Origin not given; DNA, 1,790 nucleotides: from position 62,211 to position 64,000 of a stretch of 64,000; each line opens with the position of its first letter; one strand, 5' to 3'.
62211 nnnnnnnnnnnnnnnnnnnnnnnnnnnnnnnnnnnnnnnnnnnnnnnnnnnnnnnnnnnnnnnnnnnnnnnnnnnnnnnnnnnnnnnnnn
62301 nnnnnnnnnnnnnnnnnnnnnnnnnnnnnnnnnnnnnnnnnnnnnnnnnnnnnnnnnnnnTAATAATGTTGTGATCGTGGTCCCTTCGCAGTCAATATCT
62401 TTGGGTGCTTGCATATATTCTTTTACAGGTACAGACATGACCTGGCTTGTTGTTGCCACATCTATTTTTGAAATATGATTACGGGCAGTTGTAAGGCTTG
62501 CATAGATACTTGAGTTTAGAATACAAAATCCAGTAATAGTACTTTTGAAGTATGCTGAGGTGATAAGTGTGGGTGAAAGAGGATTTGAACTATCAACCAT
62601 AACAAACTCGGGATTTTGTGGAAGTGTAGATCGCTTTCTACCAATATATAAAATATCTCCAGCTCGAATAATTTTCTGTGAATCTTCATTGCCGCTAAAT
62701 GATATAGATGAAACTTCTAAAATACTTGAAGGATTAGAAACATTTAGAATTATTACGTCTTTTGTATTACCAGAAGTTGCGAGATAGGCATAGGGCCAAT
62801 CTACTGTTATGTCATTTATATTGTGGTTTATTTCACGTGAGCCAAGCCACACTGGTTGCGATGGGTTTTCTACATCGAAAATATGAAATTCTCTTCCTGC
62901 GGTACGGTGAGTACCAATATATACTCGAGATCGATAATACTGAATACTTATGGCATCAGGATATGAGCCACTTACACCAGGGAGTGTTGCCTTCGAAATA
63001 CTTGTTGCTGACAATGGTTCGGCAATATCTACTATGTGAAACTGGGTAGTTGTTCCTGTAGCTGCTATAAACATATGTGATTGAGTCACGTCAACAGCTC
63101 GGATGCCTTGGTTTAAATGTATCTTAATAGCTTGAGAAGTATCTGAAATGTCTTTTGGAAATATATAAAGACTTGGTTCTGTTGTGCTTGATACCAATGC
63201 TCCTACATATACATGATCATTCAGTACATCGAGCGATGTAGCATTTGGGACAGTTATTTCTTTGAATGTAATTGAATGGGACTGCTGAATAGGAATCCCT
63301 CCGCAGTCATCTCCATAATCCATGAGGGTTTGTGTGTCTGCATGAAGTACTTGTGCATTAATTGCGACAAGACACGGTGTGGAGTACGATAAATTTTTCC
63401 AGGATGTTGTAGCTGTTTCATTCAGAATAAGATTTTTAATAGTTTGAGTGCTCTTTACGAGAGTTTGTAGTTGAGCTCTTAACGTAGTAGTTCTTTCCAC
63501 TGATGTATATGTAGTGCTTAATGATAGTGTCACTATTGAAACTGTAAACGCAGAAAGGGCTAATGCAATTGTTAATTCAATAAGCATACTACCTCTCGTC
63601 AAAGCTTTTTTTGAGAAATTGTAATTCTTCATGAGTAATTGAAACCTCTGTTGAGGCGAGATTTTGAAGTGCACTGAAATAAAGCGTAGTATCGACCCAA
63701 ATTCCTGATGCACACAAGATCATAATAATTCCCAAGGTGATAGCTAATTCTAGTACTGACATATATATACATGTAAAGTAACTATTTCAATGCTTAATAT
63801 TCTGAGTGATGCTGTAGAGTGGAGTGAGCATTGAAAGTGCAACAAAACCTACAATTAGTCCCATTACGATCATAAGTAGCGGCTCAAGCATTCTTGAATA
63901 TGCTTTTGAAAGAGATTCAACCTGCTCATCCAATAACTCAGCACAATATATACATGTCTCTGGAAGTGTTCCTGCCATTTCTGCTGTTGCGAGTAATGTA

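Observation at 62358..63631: Prepilin fused to an LVIVD-repeat beta-propeller: candidate pilus-tip adhesin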

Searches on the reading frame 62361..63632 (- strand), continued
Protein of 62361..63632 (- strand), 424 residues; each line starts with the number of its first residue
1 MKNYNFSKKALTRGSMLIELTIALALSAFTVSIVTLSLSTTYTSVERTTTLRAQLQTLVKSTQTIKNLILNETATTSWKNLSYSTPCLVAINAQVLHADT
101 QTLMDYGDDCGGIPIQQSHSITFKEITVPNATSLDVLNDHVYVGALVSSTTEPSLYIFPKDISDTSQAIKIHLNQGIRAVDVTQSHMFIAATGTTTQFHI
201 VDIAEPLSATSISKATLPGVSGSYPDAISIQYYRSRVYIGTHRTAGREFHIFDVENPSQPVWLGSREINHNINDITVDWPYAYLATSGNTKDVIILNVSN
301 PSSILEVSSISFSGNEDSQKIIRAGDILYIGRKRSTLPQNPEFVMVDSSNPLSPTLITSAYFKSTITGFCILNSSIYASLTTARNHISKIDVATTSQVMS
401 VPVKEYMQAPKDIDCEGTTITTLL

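Call 56: search_protein_representatives(alignment_id=A1)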
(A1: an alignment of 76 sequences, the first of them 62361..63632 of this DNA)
Query: 76 sequences, 465 profile positions. Proteins with E-value up to 0.001 (for the whole library): 40965; up to 1e-10: 24009; up to 1e-30: 7177. The best 150 are listed.
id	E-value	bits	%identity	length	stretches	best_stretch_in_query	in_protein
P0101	3.9e-190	649.1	-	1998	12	7-424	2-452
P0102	2.5e-171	587.0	-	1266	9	264-463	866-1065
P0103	3.0e-170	583.5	-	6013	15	278-461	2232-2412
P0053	2.8e-162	557.2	-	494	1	1-464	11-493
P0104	1.1e-160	552.0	-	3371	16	210-461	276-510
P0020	1.3e-157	541.9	-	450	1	13-462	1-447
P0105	1.7e-156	538.2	-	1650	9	276-439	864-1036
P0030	5.9e-156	536.4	-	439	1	1-451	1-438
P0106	1.2e-154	532.1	-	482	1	5-463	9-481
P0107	4.8e-154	530.1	-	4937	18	279-459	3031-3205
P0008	6.3e-152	523.1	-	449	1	14-457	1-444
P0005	3.7e-151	520.6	-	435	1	6-462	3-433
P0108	3.1e-150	517.5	-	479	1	6-461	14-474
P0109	8.1e-149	512.9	-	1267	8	275-462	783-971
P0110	1.3e-147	508.9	-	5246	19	278-462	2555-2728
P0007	3.6e-125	434.9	-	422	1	7-462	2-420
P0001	4.8e-121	421.3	-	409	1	13-452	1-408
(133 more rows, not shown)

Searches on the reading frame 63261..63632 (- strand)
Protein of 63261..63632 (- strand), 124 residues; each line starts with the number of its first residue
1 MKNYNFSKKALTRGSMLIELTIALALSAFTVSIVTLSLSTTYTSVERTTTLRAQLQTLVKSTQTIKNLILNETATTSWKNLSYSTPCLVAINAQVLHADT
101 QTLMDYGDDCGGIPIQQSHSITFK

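Call 62: predict_structure(alignment_id=A2)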
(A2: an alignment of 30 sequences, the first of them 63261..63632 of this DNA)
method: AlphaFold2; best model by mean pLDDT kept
length: 124 residues; sequences in the alignment: 30
mean_pLDDT: 71.6   pTM: 0.42
mean pLDDT of the five models: 71.6, 69.8, 68.8, 68.1, 66.8
residues with pLDDT >= 90: 46; 70-90: 14; 50-70: 37; < 50: 27
segments of 3 or more residues with pLDDT < 50: 88-97, 111-121
pLDDT, mean of each block of 10 residues (from residue 1): 62 84 98 98 94 92 86 57 51 47 53 46 48
secondary structure, 60 per line:
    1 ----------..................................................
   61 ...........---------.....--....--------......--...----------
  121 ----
elements in order: H11-71 E81-85 E88-91 H100-105

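Call 64: fold_search(model_id=the predicted structure, library=pdb)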
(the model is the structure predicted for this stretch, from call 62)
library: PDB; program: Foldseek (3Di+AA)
matches with E <= 10: 0; with E <= 0.001: 0
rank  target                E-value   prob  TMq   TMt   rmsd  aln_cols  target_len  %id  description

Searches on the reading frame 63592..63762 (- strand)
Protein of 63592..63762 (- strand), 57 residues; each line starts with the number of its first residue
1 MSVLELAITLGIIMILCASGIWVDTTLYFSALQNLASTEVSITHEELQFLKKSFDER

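Call 6: search_protein_families(library=pfam, proteins=[window:63592-63762:-], max_evalue=1)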
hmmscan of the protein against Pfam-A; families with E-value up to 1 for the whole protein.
window:63592-63762:- (57 aa): 2 families
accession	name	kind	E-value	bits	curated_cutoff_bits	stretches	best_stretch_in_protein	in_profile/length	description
PF25093.1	DUF7807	-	0.035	14.2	27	1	2-41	127-165/170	Family of unknown function (DUF7807)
PF10215.14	Ost4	-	0.63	10.4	25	1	6-17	10-21/34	Oligosaccaryltransferase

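Call 14: search_protein_families(library=ncbifam, proteins=[window:63592-63762:-], max_evalue=1)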
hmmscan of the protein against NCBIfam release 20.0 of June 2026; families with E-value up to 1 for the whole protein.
window:63592-63762:- (57 aa): 0 families

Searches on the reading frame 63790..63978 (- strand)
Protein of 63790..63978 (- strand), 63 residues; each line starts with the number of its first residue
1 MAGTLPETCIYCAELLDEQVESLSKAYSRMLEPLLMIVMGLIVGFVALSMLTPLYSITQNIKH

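Call 6: search_protein_families(library=pfam, proteins=[window:63790-63978:-], max_evalue=1)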
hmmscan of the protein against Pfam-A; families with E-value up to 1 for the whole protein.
window:63790-63978:- (63 aa): 1 family
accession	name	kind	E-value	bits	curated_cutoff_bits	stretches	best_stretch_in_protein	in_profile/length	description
PF00482.28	T2SSF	-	6.6e-09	36.2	25.2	1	3-53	75-125/125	Type II secretion system (T2SS), protein F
